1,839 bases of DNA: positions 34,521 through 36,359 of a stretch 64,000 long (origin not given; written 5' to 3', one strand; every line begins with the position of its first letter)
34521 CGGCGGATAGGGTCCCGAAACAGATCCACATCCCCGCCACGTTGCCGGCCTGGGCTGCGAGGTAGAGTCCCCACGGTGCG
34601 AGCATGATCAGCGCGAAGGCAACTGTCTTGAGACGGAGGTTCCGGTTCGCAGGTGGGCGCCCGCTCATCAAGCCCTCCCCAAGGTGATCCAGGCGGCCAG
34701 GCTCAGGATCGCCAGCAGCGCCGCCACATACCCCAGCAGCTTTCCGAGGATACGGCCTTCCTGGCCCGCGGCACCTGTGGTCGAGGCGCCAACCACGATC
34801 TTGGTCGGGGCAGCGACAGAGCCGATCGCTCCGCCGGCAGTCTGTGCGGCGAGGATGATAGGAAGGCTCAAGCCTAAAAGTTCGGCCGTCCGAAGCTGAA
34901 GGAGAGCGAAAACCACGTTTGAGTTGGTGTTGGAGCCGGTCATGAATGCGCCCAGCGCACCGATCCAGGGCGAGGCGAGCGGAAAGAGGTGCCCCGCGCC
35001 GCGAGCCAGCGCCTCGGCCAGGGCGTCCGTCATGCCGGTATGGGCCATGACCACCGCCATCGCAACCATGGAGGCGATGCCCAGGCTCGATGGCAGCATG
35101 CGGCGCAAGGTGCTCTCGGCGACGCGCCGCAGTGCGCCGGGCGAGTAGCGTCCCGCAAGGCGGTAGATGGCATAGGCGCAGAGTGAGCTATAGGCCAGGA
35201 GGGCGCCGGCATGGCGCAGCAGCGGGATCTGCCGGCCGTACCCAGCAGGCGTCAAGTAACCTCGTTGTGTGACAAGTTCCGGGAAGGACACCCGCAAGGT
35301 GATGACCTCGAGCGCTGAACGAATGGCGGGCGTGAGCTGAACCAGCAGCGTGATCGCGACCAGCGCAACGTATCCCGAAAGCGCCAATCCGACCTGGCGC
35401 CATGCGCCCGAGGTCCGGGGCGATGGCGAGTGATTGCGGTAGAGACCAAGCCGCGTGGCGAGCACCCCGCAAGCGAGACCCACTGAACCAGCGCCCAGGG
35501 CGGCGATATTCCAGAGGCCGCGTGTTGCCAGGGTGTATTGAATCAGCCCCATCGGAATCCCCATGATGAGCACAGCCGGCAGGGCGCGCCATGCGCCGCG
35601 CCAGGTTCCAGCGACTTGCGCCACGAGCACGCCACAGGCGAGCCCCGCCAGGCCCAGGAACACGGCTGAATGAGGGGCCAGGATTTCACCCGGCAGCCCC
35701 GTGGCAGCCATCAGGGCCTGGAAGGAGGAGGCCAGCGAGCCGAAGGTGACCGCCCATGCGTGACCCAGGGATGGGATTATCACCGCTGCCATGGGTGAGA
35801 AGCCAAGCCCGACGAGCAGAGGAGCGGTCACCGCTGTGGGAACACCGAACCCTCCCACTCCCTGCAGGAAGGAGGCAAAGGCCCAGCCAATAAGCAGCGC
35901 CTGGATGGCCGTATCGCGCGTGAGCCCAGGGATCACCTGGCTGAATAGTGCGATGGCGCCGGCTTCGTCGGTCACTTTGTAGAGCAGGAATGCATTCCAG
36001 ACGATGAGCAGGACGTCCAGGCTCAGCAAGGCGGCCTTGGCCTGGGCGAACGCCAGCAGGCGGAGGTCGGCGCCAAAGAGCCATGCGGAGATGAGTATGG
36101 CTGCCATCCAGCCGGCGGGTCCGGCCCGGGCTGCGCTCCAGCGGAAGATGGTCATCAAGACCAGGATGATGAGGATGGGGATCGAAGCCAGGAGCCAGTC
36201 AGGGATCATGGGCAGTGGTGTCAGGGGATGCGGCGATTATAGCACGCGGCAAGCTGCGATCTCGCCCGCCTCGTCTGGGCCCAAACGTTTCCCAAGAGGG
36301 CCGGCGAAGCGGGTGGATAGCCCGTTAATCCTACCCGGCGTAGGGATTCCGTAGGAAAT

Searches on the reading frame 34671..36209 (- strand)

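Call 43: search_protein_families(library=pfam, proteins=[window:34671-36209:-], max_evalue=0.001)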
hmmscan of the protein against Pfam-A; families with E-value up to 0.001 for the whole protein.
window:34671-36209:- (513 aa): 1 family
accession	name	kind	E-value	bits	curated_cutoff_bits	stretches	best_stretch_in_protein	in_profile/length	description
PF02652.20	Lactate_perm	-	4.6e-77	260.4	27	1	4-508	2-521/522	L-lactate permease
